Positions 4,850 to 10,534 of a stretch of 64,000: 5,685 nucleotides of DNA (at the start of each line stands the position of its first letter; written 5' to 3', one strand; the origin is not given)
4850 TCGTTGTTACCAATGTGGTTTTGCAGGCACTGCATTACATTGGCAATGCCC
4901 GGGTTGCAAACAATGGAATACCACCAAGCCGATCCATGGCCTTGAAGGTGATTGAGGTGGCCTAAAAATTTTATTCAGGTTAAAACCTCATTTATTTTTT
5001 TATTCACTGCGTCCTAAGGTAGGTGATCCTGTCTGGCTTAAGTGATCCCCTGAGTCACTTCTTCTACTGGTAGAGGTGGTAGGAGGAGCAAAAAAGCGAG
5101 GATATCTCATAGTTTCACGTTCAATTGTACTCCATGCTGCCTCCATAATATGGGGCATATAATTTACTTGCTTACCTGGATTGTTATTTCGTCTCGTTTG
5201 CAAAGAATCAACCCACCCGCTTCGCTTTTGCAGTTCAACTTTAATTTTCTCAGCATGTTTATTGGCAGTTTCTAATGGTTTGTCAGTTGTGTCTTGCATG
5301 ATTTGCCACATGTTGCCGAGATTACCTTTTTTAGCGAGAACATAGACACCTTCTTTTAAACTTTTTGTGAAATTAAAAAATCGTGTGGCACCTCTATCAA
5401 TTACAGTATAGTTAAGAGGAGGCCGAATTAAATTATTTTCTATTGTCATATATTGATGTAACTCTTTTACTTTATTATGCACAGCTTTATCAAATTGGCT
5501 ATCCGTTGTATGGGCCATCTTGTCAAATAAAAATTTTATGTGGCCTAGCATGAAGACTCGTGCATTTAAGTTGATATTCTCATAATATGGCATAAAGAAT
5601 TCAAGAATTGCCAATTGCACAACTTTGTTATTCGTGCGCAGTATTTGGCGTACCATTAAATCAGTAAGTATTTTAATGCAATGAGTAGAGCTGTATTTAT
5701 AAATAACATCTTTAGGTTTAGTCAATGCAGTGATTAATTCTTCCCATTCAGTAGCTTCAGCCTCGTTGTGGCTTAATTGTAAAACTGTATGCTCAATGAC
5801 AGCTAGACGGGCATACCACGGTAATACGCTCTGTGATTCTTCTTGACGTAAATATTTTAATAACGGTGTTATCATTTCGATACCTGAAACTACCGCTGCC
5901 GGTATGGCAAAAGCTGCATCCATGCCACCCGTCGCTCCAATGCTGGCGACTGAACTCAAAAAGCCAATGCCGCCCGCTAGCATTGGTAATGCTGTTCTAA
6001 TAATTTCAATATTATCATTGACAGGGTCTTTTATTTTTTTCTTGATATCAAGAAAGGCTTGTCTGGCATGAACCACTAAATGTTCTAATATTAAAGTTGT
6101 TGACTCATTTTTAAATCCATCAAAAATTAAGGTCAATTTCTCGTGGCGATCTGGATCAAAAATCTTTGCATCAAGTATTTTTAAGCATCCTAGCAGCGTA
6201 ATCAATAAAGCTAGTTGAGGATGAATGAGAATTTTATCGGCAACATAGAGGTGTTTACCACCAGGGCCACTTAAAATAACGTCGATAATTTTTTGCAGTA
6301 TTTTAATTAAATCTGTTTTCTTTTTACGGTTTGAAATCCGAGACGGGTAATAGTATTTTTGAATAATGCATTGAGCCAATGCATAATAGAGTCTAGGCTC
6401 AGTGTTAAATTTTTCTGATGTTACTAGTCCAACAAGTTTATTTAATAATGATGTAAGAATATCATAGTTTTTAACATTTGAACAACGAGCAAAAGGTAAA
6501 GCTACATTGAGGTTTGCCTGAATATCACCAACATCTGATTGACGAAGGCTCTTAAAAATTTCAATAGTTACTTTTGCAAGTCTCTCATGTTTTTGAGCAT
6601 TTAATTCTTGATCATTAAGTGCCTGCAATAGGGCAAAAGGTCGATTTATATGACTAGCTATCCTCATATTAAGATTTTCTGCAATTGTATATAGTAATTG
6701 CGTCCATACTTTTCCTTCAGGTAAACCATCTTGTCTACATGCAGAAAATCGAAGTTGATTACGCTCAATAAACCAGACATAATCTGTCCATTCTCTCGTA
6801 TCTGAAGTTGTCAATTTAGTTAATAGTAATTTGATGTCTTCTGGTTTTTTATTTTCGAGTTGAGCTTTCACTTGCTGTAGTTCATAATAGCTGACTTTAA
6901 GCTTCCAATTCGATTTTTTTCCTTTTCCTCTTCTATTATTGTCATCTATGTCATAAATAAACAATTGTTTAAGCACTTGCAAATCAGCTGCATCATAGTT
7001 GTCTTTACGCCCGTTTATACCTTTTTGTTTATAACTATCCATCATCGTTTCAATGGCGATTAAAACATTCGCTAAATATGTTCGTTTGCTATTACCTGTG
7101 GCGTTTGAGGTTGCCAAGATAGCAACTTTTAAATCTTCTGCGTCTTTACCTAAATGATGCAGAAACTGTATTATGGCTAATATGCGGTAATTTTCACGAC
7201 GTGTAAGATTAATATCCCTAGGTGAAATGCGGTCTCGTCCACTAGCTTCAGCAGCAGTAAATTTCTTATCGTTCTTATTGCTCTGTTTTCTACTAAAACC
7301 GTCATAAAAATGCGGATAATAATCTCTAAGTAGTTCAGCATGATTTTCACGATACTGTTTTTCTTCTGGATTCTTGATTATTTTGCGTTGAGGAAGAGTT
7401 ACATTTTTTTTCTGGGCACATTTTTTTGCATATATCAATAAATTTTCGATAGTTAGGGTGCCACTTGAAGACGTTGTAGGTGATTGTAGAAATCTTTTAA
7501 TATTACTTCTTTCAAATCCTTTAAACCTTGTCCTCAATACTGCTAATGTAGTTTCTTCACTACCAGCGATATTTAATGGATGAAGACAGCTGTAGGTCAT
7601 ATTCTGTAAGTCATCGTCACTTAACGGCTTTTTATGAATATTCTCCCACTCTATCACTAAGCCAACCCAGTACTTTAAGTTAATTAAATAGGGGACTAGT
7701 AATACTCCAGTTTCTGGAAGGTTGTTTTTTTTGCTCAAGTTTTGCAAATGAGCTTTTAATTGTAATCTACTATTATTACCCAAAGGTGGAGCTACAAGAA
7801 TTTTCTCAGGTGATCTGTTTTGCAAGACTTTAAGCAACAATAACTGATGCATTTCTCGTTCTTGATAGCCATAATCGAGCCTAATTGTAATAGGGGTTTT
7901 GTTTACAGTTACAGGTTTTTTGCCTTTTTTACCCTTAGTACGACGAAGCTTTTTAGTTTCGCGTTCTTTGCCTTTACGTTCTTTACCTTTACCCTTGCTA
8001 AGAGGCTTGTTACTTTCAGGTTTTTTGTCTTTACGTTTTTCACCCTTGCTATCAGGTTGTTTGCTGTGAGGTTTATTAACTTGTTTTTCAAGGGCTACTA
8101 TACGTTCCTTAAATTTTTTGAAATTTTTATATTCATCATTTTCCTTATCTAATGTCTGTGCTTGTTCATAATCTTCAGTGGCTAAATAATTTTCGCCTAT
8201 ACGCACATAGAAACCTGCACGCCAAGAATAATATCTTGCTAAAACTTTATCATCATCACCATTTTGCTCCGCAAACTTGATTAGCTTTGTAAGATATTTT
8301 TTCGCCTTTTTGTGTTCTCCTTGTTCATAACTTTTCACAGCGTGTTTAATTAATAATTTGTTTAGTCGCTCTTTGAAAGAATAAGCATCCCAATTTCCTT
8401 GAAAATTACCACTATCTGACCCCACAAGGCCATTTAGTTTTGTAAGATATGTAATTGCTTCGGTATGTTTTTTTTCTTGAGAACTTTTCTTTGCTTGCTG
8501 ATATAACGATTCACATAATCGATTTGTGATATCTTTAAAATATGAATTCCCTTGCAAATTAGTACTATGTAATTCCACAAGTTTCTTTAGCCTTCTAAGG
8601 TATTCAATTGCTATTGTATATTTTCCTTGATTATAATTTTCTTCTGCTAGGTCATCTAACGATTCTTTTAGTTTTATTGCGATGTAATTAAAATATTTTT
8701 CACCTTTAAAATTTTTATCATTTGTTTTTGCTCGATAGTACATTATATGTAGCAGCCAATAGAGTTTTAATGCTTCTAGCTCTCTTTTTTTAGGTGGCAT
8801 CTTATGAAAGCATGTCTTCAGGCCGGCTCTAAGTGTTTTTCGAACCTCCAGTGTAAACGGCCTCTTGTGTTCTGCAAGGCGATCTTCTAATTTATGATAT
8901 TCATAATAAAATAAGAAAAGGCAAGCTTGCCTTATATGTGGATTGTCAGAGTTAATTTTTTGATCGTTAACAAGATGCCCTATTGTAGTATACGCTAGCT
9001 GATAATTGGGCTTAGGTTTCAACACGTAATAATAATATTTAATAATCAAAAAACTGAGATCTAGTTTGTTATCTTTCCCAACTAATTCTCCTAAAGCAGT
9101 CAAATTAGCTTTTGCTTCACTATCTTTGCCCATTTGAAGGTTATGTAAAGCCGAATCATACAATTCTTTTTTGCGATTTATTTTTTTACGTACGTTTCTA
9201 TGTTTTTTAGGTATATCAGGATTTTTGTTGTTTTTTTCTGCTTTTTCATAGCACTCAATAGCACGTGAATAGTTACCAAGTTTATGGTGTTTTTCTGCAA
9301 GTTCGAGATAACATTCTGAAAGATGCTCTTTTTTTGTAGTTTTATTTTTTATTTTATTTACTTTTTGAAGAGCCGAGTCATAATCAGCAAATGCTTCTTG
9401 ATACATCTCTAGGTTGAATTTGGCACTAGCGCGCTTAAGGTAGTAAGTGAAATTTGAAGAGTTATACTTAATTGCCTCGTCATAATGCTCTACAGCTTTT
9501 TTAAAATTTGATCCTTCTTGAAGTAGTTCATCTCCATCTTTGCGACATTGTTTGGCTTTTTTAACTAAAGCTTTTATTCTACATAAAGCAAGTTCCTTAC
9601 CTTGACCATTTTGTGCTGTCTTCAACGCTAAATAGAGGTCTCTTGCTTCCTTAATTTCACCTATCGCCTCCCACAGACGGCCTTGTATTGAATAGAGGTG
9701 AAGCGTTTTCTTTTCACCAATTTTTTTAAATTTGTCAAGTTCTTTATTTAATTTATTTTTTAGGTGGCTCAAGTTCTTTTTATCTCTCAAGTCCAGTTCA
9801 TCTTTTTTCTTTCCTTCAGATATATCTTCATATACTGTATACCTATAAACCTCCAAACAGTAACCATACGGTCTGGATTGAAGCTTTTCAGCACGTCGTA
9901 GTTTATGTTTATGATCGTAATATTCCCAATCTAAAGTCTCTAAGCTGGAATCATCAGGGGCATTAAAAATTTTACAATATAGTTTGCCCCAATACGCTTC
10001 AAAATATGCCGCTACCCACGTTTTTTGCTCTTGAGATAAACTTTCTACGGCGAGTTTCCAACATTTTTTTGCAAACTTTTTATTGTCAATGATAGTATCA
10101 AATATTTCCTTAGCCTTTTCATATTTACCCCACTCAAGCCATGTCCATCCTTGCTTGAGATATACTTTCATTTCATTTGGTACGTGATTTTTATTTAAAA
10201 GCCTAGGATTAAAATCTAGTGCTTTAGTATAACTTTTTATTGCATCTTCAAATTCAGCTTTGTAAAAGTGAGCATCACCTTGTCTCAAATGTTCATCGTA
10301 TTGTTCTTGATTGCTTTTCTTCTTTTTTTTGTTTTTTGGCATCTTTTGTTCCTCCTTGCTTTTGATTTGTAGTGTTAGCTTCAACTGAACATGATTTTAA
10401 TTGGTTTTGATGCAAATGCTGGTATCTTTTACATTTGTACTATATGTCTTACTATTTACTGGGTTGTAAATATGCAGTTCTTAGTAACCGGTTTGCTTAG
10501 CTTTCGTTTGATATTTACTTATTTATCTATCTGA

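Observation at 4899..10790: A 5.8-kb single-gene insert is bracketed by a duplicated lapB 3' end (55-bp direct repeats) plus a 9-mer tandem array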

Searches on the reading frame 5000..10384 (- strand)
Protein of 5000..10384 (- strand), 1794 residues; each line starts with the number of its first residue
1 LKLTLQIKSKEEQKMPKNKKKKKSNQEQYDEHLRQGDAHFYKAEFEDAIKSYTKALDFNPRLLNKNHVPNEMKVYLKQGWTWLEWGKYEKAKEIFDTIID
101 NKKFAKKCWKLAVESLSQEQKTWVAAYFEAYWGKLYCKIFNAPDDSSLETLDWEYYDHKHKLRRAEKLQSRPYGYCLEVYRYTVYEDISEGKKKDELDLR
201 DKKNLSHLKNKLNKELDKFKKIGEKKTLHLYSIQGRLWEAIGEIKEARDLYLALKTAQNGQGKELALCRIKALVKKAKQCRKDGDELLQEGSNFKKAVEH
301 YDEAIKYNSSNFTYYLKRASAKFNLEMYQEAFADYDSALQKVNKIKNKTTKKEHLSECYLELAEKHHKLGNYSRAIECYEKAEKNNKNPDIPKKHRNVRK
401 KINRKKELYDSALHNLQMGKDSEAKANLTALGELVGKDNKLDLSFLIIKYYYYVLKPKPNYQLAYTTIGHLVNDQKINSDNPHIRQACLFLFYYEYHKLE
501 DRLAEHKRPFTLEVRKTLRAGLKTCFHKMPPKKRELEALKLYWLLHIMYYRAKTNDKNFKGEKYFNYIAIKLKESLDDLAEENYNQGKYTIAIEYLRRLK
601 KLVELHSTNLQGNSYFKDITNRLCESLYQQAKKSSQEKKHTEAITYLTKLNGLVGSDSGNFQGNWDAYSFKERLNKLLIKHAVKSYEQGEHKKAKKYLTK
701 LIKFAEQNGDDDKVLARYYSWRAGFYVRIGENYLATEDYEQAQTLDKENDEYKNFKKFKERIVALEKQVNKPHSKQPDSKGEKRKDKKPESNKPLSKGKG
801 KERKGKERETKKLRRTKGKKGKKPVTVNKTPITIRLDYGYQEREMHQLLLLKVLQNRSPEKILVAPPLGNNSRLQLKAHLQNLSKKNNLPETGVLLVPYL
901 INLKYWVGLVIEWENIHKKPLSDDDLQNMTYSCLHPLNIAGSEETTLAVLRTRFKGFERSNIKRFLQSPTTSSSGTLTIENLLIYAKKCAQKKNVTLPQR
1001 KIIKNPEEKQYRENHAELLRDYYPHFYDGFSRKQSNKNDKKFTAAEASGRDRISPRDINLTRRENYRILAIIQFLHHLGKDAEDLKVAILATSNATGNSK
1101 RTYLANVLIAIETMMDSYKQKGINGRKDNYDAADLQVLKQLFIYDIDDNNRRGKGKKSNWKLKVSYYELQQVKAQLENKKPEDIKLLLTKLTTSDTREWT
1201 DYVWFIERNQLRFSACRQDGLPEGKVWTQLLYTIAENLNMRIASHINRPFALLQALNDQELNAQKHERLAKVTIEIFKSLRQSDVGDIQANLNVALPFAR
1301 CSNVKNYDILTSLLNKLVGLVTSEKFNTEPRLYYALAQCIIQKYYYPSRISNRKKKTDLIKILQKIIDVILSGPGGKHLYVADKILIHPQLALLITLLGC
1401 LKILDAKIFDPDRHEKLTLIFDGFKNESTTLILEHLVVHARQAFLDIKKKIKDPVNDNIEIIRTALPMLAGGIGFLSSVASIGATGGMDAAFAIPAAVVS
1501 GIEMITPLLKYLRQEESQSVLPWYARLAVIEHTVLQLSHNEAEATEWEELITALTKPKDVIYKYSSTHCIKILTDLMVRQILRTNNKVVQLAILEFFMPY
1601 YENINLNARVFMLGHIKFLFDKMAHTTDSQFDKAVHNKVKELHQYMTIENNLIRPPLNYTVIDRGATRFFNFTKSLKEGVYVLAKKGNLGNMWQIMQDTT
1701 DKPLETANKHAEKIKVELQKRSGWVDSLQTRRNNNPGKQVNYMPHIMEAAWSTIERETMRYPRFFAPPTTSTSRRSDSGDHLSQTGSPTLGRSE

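Call 8: search_protein_families(library=pfam, proteins=[window:5000-10384:-], max_evalue=0.01)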
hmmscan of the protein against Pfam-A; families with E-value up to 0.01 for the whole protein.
window:5000-10384:- (1794 aa): 9 families
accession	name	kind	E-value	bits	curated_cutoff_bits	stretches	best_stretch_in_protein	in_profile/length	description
PF07719.23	TPR_2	-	1.7e-15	56.2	27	2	357-388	2-33/34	Tetratricopeptide repeat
PF00515.34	TPR_1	-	2.6e-14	52.8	27.8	2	357-388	2-33/34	Tetratricopeptide repeat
PF13432.12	TPR_16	-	1e-11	45.5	32.7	0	289-341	8-60/65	Tetratricopeptide repeat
PF13424.12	TPR_12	-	1.2e-10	41.9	30.1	1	315-384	6-73/77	Tetratricopeptide repeat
PF13414.12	TPR_11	-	2.2e-09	37.3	26.8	1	285-324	2-40/42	TPR repeat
PF13181.12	TPR_8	-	3.3e-08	33.5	25.7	0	357-387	2-32/34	Tetratricopeptide repeat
PF25575.1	TPR_BSK1_C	-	1.9e-06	28.2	42.2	0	259-340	24-105/118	Serine/threonine-protein kinase BSK1-like, TPR repeats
PF13174.12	TPR_6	-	1.2e-05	26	26.3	0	74-101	2-29/33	Tetratricopeptide repeat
PF13428.12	TPR_14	-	2.6e-05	24.9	23.5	0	357-390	2-36/44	Tetratricopeptide repeat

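Call 16: find_homologous_proteins(query=window:5000-10342:-)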
Query window:5000-10342:- (1780 aa): 1 proteins with E <= 0.001 among 8000 candidates.
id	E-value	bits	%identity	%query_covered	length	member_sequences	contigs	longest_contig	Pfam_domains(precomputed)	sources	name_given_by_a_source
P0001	0.0e+0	4055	100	100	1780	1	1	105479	PF25575.1,PF13414.13,PF00515.35,PF13424.13,PF13432.13,PF13181.13,PF07719.24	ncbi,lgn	-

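Call 19: find_encoding_contigs(protein=P0001, flank=10000, max_places=10)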
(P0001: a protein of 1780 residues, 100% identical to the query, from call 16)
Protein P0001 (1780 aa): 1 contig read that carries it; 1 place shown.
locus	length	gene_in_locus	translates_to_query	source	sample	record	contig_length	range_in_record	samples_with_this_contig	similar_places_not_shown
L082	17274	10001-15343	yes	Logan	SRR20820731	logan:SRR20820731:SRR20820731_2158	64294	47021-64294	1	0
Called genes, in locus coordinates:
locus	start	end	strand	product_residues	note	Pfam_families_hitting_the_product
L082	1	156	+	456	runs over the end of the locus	PF01654:Cyt_bd_oxida_I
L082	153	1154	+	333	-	PF02322:Cyt_bd_oxida_II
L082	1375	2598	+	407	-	-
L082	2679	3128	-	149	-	PF03923:Lipoprotein_16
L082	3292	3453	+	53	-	-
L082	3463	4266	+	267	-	PF08281:Sigma70_r4_2 (faint), PF00196:GerE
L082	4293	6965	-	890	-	PF12796:Ank_2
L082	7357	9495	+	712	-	-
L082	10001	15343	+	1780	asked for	PF00515:TPR_1 (faint), PF07719:TPR_2 (faint), PF13181:TPR_8 (faint), PF13414:TPR_11 (faint), PF13424:TPR_12 (faint), PF13432:TPR_16 (faint), PF25575:TPR_BSK1_C (faint)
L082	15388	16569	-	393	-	PF25063:ARM_TT21_C (faint), PF00515:TPR_1 (faint), PF07719:TPR_2 (faint), PF13174:TPR_6 (faint), PF13176:TPR_7 (faint), PF13432:TPR_16 (weak), PF14559:TPR_19 (weak), PF18073:Zn_ribbon_LapB, +4 more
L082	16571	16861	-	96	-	PF06305:LapA_dom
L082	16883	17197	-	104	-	PF00216:Bac_DNA_binding, PF18291:HU-HIG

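Call 33: search_protein_families(library=ncbifam, proteins=[window:5000-10342:-], max_evalue=0.01)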
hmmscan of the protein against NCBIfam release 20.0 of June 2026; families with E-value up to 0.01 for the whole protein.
window:5000-10342:- (1780 aa): 1 family
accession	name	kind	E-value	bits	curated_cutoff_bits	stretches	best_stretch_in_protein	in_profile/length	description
NF042912.1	Amuc_1098_fam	equivalog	1.2e-05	23.5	750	0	301-379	44-126/805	Amuc_1098 family type IV pilus outer membrane protein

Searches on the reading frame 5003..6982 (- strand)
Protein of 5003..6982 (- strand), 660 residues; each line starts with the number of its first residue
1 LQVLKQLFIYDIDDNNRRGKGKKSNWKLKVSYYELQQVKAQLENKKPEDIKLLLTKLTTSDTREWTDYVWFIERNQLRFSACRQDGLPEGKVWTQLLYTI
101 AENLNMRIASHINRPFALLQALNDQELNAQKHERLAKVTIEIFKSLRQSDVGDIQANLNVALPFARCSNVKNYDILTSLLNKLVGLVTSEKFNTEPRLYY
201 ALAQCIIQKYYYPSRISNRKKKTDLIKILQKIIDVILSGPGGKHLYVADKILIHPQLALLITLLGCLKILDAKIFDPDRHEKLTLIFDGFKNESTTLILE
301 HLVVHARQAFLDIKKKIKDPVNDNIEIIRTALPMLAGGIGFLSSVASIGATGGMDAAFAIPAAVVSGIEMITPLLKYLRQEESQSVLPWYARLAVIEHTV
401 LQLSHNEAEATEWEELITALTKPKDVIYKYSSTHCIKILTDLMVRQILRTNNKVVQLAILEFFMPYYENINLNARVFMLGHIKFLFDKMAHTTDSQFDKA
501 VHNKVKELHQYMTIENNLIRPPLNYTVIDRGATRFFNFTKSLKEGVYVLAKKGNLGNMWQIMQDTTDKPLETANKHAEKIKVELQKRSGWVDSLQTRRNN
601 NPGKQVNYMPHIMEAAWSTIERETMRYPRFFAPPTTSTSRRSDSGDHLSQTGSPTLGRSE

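Call 47: search_protein_families(library=pfam, proteins=[window:5003-6982:-], max_evalue=5)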
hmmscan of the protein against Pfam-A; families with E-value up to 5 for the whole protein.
window:5003-6982:- (660 aa): 1 family
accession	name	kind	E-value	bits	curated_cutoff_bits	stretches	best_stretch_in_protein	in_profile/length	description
PF11865.14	mTOR_dom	-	0.091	13.2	27.6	1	117-187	90-159/160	Serine/threonine-protein kinase mTOR domain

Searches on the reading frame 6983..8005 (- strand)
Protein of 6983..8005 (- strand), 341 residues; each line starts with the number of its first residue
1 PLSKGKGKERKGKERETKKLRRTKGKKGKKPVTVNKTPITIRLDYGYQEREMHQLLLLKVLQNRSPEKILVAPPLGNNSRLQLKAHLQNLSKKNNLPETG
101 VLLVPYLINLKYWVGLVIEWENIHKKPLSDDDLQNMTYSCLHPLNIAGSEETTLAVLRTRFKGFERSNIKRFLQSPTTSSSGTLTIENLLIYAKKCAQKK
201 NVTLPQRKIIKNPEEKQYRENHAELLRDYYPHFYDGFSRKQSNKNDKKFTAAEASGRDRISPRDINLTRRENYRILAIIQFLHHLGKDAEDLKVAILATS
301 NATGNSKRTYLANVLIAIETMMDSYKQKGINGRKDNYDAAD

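Call 47: search_protein_families(library=pfam, proteins=[window:6983-8005:-], max_evalue=5)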
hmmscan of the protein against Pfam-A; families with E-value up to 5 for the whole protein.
window:6983-8005:- (341 aa): 1 family
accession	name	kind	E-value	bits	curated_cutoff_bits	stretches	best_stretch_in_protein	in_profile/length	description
PF02902.25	Peptidase_C48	-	0.047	14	20.7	1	93-214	77-202/217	Ulp1 protease family, C-terminal catalytic domain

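Call 67: predict_structure(alignment_id=A1)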
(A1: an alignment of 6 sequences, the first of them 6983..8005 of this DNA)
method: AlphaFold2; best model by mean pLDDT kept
length: 341 residues; sequences in the alignment: 6
mean_pLDDT: 68.3   pTM: 0.60
mean pLDDT of the five models: 68.3, 67.6, 67.0, 66.9, 66.8
residues with pLDDT >= 90: 37; 70-90: 140; 50-70: 108; < 50: 56
segments of 3 or more residues with pLDDT < 50: 1-33, 244-262, 301-303
pLDDT, mean of each block of 10 residues (from residue 1): 30 27 32 56 80 88 75 71 74 72 85 87 67 76 89 86 85 85 92 76 77 88 85 72 49 37 55 63 58 55 59 70 63 56 52
secondary structure, 60 per line:
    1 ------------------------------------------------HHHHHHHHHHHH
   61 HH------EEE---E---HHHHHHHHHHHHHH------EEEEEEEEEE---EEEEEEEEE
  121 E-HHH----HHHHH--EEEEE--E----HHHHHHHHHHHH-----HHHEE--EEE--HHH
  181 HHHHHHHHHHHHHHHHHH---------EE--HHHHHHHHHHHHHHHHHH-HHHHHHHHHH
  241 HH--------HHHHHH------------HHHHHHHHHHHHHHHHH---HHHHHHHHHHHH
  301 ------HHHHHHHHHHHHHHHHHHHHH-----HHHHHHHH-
elements in order: H49-62 E69-71 H79-92 E99-108 E112-121 H130-134 E137-141 H149-160 E173-175 H178-198 H212-229 H231-242 H251-256 H269-285 H289-300 H307-327 H333-340

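Call 69: fold_search(model_id=the predicted structure, library=pdb)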
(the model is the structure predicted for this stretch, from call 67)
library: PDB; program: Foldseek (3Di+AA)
matches with E <= 10: 455; with E <= 0.001: 11
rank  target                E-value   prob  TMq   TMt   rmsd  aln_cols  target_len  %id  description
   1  6ups                  1.7e-06  1.00  0.32  0.43  15.5       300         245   16  Crystal structure of the deubiquitylase domain from the Orientia tsutsugamushi protein OTT_1962 (OtDUB) (released 2020-04-01)
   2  8efx_A                4.9e-05  1.00  0.31  0.38  15.5       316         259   14  Structure of OtDUB DUB Domain disulfide crosslinked with Ubiquitin (released 2023-09-20)
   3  6upu_A                6.1e-05  1.00  0.31  0.39  13.0       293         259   15  Crystal structure of the Orientia tsutsugamushi OtDUB in complex with three molecules of ubiquitin (released 2020-04-01)
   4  5haf_A                1.0e-04  1.00  0.31  0.33   7.5       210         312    9  Structure of Salmonella enterica effector protein SseL (released 2016-07-27)
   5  5lnb                  1.1e-04  1.00  0.26  0.32  13.1       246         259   13  Crystal structure of the de-sumoylating protease (released 2017-08-16)
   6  6upu_E                1.6e-04  1.00  0.33  0.41  13.1       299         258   15  Crystal structure of the Orientia tsutsugamushi OtDUB in complex with three molecules of ubiquitin (released 2020-04-01)
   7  7fiu                  1.8e-04  1.00  0.35  0.42   7.1       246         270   13  Crystal structure of the DUB domain of Wolbachia cytoplasmic incompatibility factor CidB from wMel (released 2022-04-06)
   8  5dgg_A                2.0e-04  1.00  0.26  0.44   9.3       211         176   15  Central domain of uncharacterized Lpg1148 protein from Legionella pneumophila (released 2015-09-16)
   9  8oi3_A                2.5e-04  1.00  0.34  0.57   5.6       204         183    9  Structure of NopD with AtSUMO2 (released 2024-04-03)
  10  5dgg_B                3.7e-04  1.00  0.26  0.44   9.3       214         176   14  Central domain of uncharacterized Lpg1148 protein from Legionella pneumophila (released 2015-09-16)
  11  5jp3_E                3.9e-04  1.00  0.34  0.55   6.7       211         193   11  Structure of Xanthomonas campestris effector protein XopD bound to ubiquitin (released 2016-07-27)
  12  7r2e_B                1.2e-03  1.00  0.35  0.46   9.0       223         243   12  Structure of human Senp7 with SUMO2 (released 2022-12-07)
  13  5jp1_A                1.4e-03  1.00  0.35  0.55   5.8       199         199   10  Structure of Xanthomonas campestris effector protein XopD bound to tomato SUMO (released 2016-07-27)
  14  7r2e_A                1.5e-03  1.00  0.35  0.47   8.8       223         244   12  Structure of human Senp7 with SUMO2 (released 2022-12-07)
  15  2oix                  1.8e-03  1.00  0.33  0.56   5.7       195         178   10  Xanthomonas XopD C470A Mutant (released 2007-05-29)
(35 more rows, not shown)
